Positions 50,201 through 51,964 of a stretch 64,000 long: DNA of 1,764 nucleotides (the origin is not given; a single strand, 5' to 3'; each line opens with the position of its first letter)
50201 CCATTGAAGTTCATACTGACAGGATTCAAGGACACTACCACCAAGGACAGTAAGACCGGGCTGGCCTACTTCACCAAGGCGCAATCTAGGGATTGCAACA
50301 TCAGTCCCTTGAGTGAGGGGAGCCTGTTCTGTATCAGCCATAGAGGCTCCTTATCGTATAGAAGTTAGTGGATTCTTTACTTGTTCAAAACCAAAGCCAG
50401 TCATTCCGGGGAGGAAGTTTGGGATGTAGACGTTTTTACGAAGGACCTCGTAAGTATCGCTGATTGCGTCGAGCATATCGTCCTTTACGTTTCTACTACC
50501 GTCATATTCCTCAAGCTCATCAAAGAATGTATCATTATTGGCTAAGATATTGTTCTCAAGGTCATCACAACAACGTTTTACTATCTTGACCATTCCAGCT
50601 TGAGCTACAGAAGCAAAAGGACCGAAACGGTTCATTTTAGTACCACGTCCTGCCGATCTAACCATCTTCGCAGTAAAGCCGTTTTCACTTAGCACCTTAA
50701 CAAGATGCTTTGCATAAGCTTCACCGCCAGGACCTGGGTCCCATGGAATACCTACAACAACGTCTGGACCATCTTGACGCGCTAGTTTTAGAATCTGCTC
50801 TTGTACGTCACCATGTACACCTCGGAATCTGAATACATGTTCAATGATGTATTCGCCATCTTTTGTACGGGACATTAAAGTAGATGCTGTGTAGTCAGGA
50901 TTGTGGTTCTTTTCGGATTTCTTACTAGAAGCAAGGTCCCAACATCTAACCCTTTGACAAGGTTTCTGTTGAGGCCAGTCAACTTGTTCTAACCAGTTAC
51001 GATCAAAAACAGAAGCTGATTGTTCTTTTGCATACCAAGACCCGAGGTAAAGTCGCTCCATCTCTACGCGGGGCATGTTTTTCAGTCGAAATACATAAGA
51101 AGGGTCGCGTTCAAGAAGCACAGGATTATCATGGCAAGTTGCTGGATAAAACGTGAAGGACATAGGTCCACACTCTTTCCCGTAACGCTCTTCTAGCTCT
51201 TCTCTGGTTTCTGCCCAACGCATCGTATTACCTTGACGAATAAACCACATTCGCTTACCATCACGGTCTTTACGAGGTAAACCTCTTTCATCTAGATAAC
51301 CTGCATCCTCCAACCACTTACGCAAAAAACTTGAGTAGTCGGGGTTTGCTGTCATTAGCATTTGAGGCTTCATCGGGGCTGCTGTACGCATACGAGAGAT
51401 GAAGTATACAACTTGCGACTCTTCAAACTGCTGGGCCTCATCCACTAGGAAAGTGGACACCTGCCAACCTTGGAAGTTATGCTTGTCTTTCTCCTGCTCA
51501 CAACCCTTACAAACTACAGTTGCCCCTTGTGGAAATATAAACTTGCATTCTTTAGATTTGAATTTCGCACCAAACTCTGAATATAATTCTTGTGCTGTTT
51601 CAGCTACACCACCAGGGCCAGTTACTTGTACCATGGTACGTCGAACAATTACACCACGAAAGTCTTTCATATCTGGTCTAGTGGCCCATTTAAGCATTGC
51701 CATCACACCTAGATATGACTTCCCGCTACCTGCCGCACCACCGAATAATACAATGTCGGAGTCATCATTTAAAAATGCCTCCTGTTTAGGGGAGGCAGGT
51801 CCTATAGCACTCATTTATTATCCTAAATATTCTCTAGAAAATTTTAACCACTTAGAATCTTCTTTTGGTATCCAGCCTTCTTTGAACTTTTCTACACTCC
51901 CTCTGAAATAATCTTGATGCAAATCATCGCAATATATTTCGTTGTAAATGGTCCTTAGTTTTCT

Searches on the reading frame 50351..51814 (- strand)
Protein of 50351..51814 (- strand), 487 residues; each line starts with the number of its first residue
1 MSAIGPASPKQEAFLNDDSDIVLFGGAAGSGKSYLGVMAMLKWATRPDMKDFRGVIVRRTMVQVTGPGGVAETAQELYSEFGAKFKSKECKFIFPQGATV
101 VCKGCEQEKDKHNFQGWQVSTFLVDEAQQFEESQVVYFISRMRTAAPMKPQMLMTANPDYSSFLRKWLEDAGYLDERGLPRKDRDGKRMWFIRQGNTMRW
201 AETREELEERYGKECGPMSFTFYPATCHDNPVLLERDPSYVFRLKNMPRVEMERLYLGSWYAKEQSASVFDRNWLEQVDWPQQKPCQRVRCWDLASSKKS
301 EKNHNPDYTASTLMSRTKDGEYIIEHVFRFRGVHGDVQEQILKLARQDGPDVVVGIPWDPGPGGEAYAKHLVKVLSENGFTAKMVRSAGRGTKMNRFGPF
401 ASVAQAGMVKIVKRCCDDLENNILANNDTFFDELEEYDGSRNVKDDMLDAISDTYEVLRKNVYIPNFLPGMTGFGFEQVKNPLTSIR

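Call 38: search_protein_families(library=phrogs, proteins=[window:50351-51814:-], max_evalue=0.00001)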
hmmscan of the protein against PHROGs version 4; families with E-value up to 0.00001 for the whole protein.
window:50351-51814:- (487 aa): 8 families
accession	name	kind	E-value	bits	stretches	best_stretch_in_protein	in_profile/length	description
phrog_979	-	head and packaging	1.1e-161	540.7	1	3-470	150-612/642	terminase large subunit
phrog_9526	-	head and packaging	6.5e-44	151.4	1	4-258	8-268/280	terminase large subunit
phrog_9453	-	head and packaging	1.7e-39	136.8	1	259-463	2-215/233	terminase large subunit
phrog_2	-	head and packaging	3.4e-23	83.3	1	6-452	266-590/807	terminase large subunit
phrog_38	-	head and packaging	9.3e-17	61.9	1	266-455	524-700/760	terminase large subunit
phrog_15848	-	head and packaging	7.7e-16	59.2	1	12-164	10-162/272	terminase large subunit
phrog_12171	-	head and packaging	1.9e-13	51.5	1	349-460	2-97/110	terminase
phrog_170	-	other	5.1e-07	30.4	0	3-64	72-132/323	PhoH-like phosphate starvation-inducible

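Call 60: search_dna_similar(query=window:50351-51814:-, collection=phages, mode=protein, max_rows=12)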
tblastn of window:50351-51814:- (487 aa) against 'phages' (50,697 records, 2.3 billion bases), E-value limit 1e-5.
Records with a match: 1400; places in all: 1447; records where one place covers at least 80% of the query: 1222.
Best place of each record, by identity: <60% 1400.
By first word of the organism name: Escherichia 352; Pseudomonas 235; Vibrio 149; Salmonella 139; Rheinheimera 115; Acinetobacter 49; Klebsiella 42; Erwinia 35; Shigella 24; Campylobacter 24; and 52 more.
By host as written in the record: - 206; Rheinheimera sp. BAL341 115; Escherichia coli 101; Pseudomonas aeruginosa 71; Escherichia coli K-12 MG1655 50; Pseudomonas aeruginosa PAO1 26; Campylobacter jejuni 22; Escherichia coli O157:H7 20; and 359 more.
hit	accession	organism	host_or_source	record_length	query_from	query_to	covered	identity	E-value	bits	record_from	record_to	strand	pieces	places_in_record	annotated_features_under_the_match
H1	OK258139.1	Pseudomonas phage COT4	Pseudomonas sp.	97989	2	472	97%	46.3%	7e-124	404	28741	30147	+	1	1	terminase large subunit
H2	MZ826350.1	Pseudomonas phage M5.1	Pseudomonas syringae pv. Tomato 99TK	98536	2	472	97%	46.3%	7e-124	404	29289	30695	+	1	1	75: terminase large subunit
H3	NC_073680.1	Pseudomonas phage M5.1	Pseudomonas syringae pv. Tomato 99TK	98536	2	472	97%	46.3%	7e-124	404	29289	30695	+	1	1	75: terminase large subunit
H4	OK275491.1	Pseudomonas phage REC1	Pseudomonas sp.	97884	2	472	97%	46.3%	2e-123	402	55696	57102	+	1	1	terminase large subunit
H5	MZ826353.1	Pseudomonas phage REC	Pseudomonas syringae pv. Tomato 192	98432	2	472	97%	46.3%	2e-123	402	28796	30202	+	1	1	75: terminase large subunit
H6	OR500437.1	Pseudomonas phage vB_PF_Y1-MI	Pseudomonas fluorescens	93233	4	472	96%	46.2%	1e-125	409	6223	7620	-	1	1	terminase large subunit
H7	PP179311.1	Pseudomonas phage Pyxpy02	Pseudomonas syringae 19B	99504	2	472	97%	45.7%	4e-122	399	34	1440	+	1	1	terminase-like family protein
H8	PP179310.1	Pseudomonas phage Pyxpy01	Pseudomonas syringae P1.01.01B03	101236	2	472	97%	45.7%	4e-122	399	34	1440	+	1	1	terminase-like family protein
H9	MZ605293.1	Pseudomonas phage UAVern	Pseudomonas sp.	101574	4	472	96%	45.8%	1e-126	411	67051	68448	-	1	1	putative terminase large subunit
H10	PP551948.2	Pseudomonas phage UNO-G1W1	Pseudomonas fluorescens Migula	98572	2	472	97%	45.5%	3e-121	396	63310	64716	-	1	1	terminase large subunit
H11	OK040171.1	Pseudomonas phage PHB09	Pseudomonas syringae pv. actinidiae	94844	2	472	97%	45.5%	1e-119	391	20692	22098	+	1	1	terminase large subunit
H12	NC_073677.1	Pseudomonas phage PHB09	Pseudomonas syringae pv. actinidiae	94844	2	472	97%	45.5%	1e-119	391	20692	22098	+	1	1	terminase large subunit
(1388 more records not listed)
